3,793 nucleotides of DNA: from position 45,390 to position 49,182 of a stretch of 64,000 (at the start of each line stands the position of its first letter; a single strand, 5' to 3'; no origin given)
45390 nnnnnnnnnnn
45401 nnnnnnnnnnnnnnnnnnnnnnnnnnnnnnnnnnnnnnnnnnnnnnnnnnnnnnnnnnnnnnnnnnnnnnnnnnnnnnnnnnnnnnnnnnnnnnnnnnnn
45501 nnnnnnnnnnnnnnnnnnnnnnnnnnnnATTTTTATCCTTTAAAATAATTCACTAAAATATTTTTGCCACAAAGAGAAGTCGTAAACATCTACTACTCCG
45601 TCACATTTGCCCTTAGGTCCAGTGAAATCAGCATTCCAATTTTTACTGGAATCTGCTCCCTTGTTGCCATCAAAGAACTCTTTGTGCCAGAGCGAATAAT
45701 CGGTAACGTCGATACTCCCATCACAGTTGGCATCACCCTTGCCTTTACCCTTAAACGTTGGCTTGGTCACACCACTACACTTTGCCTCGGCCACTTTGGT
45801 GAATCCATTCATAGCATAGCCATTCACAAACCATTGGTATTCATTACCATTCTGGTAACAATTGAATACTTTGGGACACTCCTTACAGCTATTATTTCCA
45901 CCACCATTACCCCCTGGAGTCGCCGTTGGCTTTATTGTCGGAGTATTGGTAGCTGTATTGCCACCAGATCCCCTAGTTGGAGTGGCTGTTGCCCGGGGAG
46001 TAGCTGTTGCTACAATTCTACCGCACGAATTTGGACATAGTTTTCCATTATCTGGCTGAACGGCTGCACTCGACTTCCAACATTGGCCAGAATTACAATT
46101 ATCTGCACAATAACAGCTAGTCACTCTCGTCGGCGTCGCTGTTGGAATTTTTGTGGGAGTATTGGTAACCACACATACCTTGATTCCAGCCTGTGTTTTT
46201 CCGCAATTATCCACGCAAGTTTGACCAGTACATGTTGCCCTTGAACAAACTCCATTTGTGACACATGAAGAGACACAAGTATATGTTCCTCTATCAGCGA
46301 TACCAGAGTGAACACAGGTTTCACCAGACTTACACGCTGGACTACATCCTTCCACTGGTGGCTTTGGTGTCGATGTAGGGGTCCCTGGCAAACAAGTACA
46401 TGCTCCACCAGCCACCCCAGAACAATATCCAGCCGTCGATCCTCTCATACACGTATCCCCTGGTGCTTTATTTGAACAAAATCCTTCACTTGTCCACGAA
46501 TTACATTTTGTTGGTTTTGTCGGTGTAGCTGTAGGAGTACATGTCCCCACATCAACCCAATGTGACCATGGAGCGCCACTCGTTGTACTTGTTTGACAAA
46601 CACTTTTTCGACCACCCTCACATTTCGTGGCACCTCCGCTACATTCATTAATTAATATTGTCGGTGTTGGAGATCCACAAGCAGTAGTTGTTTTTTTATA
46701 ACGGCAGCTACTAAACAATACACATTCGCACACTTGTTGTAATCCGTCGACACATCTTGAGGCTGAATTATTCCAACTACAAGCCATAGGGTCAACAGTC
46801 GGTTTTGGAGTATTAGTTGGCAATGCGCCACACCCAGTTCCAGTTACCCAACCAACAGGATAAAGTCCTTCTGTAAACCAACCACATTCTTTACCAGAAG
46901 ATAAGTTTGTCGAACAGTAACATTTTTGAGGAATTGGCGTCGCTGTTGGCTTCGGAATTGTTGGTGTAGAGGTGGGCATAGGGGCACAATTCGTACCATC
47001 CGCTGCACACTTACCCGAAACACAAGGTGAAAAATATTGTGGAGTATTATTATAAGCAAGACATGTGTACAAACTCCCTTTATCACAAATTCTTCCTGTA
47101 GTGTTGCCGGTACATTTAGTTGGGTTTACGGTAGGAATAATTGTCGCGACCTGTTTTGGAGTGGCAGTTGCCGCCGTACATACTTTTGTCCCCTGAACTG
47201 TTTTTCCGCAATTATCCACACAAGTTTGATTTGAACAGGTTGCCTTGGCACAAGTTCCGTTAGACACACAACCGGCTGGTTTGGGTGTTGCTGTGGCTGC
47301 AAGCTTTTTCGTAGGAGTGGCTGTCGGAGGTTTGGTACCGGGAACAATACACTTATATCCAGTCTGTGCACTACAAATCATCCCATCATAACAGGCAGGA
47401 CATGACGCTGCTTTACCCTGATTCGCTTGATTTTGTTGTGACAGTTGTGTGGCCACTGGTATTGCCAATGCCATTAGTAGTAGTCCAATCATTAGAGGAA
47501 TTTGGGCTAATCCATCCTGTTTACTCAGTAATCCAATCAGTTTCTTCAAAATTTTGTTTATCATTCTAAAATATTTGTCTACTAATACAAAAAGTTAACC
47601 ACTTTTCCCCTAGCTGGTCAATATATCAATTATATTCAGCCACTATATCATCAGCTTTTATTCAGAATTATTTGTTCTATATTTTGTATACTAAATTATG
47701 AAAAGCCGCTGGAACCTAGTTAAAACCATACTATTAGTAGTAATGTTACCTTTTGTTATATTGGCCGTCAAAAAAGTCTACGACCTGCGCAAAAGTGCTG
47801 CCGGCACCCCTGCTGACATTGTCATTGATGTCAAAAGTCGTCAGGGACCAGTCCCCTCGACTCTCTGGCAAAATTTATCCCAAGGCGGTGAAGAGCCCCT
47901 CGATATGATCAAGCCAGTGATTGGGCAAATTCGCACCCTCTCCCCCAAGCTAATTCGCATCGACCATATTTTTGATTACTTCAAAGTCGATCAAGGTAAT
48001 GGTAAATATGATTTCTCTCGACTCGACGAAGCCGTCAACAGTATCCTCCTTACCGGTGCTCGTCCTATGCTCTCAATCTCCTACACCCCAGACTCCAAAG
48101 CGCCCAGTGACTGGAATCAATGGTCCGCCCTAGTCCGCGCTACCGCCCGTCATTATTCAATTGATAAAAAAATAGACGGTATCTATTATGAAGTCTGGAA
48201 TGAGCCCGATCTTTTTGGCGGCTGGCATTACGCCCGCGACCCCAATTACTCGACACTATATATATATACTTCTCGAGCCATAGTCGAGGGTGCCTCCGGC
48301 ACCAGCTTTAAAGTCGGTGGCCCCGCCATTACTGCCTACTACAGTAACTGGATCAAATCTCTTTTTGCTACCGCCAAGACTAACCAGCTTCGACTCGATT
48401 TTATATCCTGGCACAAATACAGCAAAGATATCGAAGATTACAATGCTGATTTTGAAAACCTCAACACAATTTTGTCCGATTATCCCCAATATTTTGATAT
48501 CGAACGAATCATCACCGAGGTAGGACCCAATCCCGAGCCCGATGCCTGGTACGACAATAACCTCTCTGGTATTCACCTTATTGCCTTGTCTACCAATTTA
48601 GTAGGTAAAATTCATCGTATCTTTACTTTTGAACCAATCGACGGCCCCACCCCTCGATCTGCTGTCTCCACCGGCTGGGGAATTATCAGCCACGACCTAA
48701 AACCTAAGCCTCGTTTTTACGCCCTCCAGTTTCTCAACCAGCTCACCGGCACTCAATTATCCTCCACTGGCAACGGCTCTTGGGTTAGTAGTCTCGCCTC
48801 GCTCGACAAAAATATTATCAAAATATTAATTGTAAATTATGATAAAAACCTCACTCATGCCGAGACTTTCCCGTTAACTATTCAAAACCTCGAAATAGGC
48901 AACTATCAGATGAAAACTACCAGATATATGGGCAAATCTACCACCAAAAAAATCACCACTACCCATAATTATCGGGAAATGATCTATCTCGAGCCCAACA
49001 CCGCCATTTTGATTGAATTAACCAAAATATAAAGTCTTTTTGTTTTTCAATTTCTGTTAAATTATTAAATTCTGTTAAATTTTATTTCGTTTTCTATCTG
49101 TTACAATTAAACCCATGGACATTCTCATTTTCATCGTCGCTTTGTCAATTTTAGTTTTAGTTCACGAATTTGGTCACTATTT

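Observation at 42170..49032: Cellulosome-like cohesin/dockerin surface gene cluster with LPXTG anchor, Cys-rich modules and an adjacent glycoside hydrolase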

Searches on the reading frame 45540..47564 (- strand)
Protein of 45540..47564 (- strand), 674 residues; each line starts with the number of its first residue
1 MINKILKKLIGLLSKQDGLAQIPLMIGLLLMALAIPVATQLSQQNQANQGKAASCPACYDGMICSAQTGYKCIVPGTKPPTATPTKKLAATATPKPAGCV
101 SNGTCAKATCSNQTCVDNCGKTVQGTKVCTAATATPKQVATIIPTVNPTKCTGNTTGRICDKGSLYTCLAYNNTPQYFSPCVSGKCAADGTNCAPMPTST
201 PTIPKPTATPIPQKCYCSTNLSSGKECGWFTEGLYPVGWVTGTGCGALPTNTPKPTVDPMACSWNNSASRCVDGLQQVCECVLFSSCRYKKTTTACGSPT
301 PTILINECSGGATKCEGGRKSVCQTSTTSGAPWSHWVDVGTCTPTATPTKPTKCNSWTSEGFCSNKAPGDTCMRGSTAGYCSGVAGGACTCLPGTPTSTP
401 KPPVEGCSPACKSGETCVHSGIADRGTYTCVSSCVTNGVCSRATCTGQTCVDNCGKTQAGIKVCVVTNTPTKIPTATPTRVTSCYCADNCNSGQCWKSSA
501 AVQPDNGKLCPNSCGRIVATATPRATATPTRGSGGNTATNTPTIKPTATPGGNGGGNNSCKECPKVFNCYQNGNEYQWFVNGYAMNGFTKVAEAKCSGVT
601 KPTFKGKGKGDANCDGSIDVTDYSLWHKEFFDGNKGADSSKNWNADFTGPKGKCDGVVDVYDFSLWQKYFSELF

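Call 3: search_protein_families(library=pfam, proteins=[window:45540-47564:-], max_evalue=1)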
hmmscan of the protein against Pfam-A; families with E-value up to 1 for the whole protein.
window:45540-47564:- (674 aa): 1 family
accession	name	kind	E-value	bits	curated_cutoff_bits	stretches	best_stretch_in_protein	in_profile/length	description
PF00404.24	Dockerin_1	-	0.0078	16.8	22.9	1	609-670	1-56/57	Dockerin type I domain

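Call 4: search_protein_families(library=ncbifam, proteins=[window:45540-47564:-], max_evalue=1)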
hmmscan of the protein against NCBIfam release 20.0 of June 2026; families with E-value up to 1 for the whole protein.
window:45540-47564:- (674 aa): 2 families
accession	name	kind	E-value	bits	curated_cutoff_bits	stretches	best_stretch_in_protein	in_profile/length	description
NF041540.1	dockerin_GC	domain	2.3e-05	24.7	29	1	610-670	10-63/67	GC-type dockerin domain-anchored protein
NF009117.0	PRK12468.1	equivalog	0.44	9.3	712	1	5-37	77-109/386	flagellar biosynthesis protein FlhB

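Call 44: search_protein_families(library=pfam, alignment_id=A6, max_evalue=0.01)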
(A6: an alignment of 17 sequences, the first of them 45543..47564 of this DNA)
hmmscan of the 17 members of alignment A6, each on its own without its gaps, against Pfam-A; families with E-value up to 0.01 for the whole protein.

A. member 1, window:45543-47564:- (674 aa): 1 family
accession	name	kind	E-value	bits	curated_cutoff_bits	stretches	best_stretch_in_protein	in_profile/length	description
PF00404.24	Dockerin_1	-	0.0078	16.8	22.9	0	609-670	1-56/57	Dockerin type I domain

B. families by the number of members that match (of 17 scanned): 6 families
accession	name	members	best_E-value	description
PF00404.24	Dockerin_1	3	2e-09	Dockerin type I domain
PF00090.25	TSP_1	1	1.2e-19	Thrombospondin type 1 domain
PF19028.6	TSP1_spondin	1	4e-13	Spondin-like TSP1 domain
PF19030.6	TSP1_ADAMTS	1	2e-05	Thrombospondin type 1 domain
PF07495.19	Y_Y_Y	1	3.4e-05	Y_Y_Y domain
PF19035.6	TSP1_CCN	1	0.00082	CCN3 Nov like TSP1 domain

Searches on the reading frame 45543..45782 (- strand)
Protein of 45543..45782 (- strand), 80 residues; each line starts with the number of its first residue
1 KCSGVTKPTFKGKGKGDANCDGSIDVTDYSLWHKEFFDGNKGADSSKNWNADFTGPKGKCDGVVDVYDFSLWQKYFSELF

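Call 49: search_solved_structures(query=A7, max_evalue=1)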
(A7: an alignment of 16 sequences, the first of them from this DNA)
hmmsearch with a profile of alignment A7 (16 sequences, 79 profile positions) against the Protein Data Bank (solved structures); distinct sequences matched with E-value up to 1: 19.
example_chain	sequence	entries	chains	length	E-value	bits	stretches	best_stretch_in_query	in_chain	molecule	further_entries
8x39_A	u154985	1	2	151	1.7e-05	27.9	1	17-70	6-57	Serine protease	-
8x3a_A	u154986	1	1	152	1.8e-05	27.9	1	17-70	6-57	Serine protease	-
5m2o_B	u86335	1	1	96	6.7e-05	26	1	13-64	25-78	Group I Dockerin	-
2y3n_B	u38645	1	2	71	0.00012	25.2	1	14-76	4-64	CELLULOSOMAL FAMILY-48 PROCESSIVE GLYCOSIDE HYDROLASE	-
5lxv_B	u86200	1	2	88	0.00034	23.8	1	5-67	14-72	Carbohydrate-binding protein WP_009985128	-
4fl4_A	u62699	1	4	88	0.00066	22.8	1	9-74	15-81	Glycoside hydrolase family 9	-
4cj0_A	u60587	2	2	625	0.0019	21.4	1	16-74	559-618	ENDOGLUCANASE D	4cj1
1clc_A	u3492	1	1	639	0.0021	21.2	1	16-74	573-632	ENDOGLUCANASE CELD; EC: 3.2.1.4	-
5m2s_B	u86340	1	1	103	0.0076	19.4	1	17-35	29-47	Doc8: Type I dockerin repeat domain from family 9 glycoside hydrolase WP_009982745[Ruminoc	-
1daq_A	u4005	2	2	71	0.054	16.7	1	13-73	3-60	ENDOGLUCANASE SS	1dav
4dh2_B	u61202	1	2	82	0.058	16.6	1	15-70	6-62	Dockerin type 1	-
2mte_A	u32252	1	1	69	0.07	16.3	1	13-73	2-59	Cellulose 1,4-beta-cellobiosidase (reducing end) CelS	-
5nrm_B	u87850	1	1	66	0.082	16.1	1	16-71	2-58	DocCel5: Type I dockerin repeat domain from A. cellulolyticus family 5 endoglucanase WP_01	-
5nrk_B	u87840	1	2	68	0.12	15.6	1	16-71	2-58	DocCel5: Type I dockerin repeat domain from A. cellulolyticus family 5 endoglucanase WP_01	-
8ajy_B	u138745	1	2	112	0.14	15.4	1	16-68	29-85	Dockerin from ScaH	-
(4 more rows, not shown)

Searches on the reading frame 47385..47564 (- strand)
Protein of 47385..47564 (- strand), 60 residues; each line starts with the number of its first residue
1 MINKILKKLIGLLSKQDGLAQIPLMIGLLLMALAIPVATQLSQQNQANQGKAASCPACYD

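Call 68: search_protein_representatives(protein=window:47385-47564:-)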
Query: 60 residues. Proteins with E-value up to 0.001 (for the whole library): 107; up to 1e-10: 2; up to 1e-30: 0. The best 107 are listed.
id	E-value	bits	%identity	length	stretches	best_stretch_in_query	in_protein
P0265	2.9e-28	111.4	100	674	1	1-60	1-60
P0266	1.3e-12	62.7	59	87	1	3-60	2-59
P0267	1.3e-10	56.4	70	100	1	15-58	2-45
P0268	4.4e-10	54.8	63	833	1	5-58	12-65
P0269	7.1e-09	51.0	59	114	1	4-54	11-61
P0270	1.2e-08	50.3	57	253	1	6-58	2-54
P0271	2.1e-08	49.6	76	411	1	16-57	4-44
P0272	2.6e-08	49.3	72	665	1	15-57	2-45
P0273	3.2e-08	49.0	63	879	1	14-59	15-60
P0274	8.8e-08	47.6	69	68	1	16-54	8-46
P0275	9.7e-08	47.5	62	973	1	6-53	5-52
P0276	1.2e-07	47.2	53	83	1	14-60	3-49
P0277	1.8e-07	46.7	66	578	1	15-58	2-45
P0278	1.8e-07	46.6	57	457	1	11-56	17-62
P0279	2.0e-07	46.5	64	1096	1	14-55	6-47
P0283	4.3e-07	45.5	59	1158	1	9-54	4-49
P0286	5.2e-07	45.2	64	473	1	16-54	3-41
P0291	8.2e-07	44.6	72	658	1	15-54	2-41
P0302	2.5e-06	43.1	55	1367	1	11-57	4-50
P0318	1.4e-05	40.8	66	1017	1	15-55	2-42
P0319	1.5e-05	40.6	67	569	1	14-52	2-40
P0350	1.6e-04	37.5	61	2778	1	16-56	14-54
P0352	2.0e-04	37.2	66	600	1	13-53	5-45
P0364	5.7e-04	35.8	56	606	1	16-54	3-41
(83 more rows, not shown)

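Call 74: search_protein_families(library=ncbifam, proteins=[P0272, P0291, P0318, P0286, P0319, P0352, P0350, P0364, P0283, P0302], max_evalue=1)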
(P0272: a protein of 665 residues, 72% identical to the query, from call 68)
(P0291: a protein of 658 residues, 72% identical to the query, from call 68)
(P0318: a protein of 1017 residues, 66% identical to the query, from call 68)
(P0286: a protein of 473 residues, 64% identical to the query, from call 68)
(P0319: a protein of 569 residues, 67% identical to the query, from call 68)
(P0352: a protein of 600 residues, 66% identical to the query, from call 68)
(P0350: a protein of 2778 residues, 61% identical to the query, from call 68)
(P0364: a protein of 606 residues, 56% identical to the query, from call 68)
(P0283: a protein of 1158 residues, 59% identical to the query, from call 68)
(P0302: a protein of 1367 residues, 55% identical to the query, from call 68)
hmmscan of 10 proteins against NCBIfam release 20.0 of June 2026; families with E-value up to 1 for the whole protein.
P0272 (665 aa): 0 families

P0291 (658 aa): 0 families

P0318 (1017 aa): 1 family
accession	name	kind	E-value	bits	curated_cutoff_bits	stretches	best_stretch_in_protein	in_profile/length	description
NF009234.0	PRK12584.1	equivalog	0.045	12.8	752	1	167-244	111-184/510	flagellin A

P0286 (473 aa): 0 families

P0319 (569 aa): 0 families

P0352 (600 aa): 0 families

P0350 (2778 aa): 0 families

P0364 (606 aa): 0 families

P0283 (1158 aa): 0 families

P0302 (1367 aa): 0 families

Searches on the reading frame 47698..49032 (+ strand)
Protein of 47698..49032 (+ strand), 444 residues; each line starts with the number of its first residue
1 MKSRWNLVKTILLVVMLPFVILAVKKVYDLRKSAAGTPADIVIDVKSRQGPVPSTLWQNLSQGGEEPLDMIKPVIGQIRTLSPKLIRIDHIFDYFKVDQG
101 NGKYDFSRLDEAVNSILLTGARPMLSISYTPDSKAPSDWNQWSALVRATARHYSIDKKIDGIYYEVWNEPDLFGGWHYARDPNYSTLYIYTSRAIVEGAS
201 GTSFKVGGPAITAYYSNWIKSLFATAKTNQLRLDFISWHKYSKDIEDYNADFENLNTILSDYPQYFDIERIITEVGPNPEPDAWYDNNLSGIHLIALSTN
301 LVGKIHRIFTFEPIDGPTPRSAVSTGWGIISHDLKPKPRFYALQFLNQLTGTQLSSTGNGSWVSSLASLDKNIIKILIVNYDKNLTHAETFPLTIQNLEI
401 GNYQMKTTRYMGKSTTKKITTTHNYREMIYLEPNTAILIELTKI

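Call 3: search_protein_families(library=pfam, proteins=[window:47698-49032:+], max_evalue=1)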
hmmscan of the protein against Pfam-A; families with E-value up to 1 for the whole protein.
window:47698-49032:+ (444 aa): 3 families
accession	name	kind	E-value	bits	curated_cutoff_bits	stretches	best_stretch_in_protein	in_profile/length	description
PF01229.23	Glyco_hydro_39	-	8.6e-20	71.4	26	1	102-371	72-374/472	Glycosyl hydrolases family 39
PF11790.14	Glyco_hydro_cc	-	3.3e-05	24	21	1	166-279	71-175/237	Glycosyl hydrolase catalytic core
PF08707.16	PriCT_2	-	0.077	13.8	22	1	209-250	10-52/77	Primase C terminal 2 (PriCT-2)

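Call 4: search_protein_families(library=ncbifam, proteins=[window:47698-49032:+], max_evalue=1)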
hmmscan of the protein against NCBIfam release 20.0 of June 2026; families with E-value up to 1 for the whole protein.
window:47698-49032:+ (444 aa): 0 families

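Call 29: search_solved_structures(query=window:47698-49029:+, max_evalue=0.001, show_alignments=1)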
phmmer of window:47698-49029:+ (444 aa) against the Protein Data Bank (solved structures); distinct sequences matched with E-value up to 0.001: 10.
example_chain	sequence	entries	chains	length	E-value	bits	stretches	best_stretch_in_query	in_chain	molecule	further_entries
4m29_A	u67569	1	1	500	1.4e-18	70.2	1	38-354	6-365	Beta-xylosidase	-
4ekj_A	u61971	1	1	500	2.6e-18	69.3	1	38-354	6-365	Beta-xylosidase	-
1px8_A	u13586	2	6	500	5.8e-18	68.1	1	104-349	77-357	Beta-xylosidase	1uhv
6uqj_A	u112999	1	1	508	5.2e-17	65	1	32-354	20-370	Beta-xylosidase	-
8i0x_B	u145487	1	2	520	7.5e-17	64.5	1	36-355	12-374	Glycoside hydrolase family 39 beta-xylosidase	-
8i0j_A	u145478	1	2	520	1.6e-16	63.3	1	37-355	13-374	Glycoside hydrolase family 39 beta-xylosidase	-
1w91_A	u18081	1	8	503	5e-16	61.7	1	104-352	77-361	BETA-XYLOSIDASE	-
2bs9_A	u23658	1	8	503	6e-16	61.5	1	104-352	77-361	BETA-XYLOSIDASE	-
2bfg_A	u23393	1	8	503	4.3e-15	58.7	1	104-352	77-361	BETA-XYLOSIDASE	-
6yyh_A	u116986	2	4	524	4.7e-15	58.5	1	104-251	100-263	Beta-xylosidase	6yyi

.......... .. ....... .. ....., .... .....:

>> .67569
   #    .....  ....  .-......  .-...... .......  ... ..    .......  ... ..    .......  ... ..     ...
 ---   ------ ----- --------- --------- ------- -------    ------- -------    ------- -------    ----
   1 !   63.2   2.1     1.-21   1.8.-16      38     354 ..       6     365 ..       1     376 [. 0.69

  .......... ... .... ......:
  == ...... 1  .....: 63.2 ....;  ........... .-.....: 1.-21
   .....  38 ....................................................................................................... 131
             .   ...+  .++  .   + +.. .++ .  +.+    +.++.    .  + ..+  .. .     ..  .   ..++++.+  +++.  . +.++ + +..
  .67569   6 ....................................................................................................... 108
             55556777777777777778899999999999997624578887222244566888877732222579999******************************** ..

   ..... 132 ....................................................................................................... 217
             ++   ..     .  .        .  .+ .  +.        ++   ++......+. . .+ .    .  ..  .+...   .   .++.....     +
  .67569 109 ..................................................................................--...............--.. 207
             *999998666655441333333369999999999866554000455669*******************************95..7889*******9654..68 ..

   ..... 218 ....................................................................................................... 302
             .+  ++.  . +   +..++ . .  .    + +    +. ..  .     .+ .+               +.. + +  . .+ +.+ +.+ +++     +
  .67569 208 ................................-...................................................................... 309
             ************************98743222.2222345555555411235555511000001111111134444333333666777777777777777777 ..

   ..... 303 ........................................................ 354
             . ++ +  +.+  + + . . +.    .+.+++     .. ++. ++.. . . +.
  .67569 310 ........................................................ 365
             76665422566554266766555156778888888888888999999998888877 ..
